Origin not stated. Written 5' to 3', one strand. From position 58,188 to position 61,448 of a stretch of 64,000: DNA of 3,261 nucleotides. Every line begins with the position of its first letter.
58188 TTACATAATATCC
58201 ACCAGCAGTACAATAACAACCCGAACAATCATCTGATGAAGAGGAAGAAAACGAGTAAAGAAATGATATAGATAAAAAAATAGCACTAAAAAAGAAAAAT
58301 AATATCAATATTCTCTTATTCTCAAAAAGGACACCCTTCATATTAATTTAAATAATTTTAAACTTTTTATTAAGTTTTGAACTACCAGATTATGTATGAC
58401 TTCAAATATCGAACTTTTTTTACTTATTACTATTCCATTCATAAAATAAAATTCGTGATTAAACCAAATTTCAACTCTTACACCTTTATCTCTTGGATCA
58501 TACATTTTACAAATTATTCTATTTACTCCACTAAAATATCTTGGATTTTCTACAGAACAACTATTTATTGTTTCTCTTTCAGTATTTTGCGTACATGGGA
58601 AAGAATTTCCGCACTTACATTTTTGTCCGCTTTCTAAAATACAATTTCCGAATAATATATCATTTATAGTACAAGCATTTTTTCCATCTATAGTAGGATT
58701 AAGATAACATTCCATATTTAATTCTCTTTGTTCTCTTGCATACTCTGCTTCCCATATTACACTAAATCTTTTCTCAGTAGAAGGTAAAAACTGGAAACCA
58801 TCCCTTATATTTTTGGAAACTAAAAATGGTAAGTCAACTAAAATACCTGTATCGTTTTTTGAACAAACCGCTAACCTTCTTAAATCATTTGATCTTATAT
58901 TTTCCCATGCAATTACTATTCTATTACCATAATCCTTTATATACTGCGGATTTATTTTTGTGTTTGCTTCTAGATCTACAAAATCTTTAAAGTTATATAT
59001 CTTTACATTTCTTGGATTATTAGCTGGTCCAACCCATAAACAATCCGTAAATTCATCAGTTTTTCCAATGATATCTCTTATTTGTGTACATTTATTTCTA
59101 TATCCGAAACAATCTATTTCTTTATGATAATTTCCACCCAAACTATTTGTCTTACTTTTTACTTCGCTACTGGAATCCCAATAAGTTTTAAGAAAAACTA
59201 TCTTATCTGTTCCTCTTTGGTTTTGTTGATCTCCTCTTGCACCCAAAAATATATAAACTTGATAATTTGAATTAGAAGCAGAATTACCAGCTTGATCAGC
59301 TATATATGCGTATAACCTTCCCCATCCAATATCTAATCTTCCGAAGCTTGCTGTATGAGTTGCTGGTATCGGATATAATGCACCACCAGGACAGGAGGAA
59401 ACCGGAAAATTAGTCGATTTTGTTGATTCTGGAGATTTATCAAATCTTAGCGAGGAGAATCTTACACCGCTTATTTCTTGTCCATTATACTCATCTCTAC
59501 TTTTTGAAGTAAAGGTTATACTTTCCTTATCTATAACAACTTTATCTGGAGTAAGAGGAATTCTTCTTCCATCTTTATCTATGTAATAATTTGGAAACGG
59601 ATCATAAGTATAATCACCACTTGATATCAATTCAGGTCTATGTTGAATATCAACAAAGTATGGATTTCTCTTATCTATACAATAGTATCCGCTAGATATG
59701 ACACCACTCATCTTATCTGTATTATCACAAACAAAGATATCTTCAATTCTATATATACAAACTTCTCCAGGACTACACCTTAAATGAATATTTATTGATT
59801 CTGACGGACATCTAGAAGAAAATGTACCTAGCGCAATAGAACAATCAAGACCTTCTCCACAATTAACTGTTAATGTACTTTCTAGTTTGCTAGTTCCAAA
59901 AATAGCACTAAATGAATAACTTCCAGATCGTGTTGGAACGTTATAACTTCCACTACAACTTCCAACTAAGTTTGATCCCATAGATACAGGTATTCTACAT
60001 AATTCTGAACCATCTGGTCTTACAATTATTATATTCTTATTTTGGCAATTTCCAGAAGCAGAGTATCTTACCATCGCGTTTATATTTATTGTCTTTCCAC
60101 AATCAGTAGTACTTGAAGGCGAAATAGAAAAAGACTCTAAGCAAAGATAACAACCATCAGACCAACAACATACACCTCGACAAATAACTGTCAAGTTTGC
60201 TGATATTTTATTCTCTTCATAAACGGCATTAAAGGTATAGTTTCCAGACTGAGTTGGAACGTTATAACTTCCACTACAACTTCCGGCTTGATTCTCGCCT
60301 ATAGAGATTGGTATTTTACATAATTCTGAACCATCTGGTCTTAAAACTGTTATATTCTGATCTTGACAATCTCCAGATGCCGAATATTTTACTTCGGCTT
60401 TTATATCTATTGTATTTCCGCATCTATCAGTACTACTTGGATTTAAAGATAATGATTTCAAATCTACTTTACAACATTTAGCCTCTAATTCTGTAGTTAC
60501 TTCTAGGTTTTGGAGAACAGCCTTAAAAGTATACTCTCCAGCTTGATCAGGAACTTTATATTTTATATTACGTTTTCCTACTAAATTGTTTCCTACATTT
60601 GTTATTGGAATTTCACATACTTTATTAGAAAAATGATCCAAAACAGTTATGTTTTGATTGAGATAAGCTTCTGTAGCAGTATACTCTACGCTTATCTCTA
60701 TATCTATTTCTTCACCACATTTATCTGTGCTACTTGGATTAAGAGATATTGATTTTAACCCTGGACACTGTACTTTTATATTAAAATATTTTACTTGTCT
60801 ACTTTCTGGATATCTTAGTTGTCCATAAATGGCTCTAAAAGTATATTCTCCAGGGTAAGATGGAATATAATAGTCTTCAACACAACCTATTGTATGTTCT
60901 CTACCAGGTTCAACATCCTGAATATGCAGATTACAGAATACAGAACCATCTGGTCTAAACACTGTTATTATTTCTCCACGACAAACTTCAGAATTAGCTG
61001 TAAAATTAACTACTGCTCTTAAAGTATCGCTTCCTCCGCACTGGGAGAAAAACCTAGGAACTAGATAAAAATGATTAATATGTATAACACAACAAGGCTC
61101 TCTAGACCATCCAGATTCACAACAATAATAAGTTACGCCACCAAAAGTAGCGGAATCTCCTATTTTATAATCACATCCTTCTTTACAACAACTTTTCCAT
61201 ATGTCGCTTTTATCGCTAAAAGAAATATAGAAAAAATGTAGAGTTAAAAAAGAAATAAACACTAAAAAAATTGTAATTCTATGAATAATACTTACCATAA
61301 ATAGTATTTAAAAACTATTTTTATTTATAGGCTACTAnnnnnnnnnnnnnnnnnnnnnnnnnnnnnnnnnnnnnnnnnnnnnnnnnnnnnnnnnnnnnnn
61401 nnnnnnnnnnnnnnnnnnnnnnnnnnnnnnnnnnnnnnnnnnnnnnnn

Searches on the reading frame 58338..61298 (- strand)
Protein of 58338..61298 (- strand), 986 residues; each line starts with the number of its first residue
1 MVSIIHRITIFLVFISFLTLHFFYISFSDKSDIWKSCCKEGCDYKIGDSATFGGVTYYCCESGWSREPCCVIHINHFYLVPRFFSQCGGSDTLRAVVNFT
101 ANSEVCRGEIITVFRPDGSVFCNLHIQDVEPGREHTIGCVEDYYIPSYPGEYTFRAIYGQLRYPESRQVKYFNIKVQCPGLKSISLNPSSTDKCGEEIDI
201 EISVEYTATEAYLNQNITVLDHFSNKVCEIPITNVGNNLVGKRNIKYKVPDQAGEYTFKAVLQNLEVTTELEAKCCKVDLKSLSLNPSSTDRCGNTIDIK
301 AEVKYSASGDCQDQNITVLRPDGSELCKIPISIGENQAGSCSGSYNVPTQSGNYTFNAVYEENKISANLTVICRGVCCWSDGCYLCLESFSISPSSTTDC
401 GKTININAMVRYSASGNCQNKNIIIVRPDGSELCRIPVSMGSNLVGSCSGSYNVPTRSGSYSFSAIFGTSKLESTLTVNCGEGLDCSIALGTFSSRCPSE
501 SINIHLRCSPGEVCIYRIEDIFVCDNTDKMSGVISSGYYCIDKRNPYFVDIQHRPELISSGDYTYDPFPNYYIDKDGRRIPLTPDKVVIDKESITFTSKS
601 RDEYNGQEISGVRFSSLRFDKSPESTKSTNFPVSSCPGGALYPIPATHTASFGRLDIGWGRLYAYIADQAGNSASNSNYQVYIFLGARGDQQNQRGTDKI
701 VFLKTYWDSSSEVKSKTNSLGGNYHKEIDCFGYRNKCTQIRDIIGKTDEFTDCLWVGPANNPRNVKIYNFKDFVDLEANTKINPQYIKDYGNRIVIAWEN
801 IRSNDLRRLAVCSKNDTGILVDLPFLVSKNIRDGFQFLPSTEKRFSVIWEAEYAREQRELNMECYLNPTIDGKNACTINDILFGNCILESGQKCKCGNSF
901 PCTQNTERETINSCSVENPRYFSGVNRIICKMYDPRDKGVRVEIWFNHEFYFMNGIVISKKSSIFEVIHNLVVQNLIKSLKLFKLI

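Call 34: search_protein_families(library=pfam, proteins=[window:58338-61298:-], max_evalue=0.001)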
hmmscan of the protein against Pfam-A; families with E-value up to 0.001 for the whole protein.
window:58338-61298:- (986 aa): 2 families
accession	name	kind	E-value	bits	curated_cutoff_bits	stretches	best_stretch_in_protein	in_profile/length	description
PF00630.25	Filamin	-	1.2e-05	26.5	26.9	0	292-365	18-87/93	Filamin/ABP280 repeat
PF01835.25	MG2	-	4.8e-05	24.1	32.8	0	295-363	15-85/96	MG2 domain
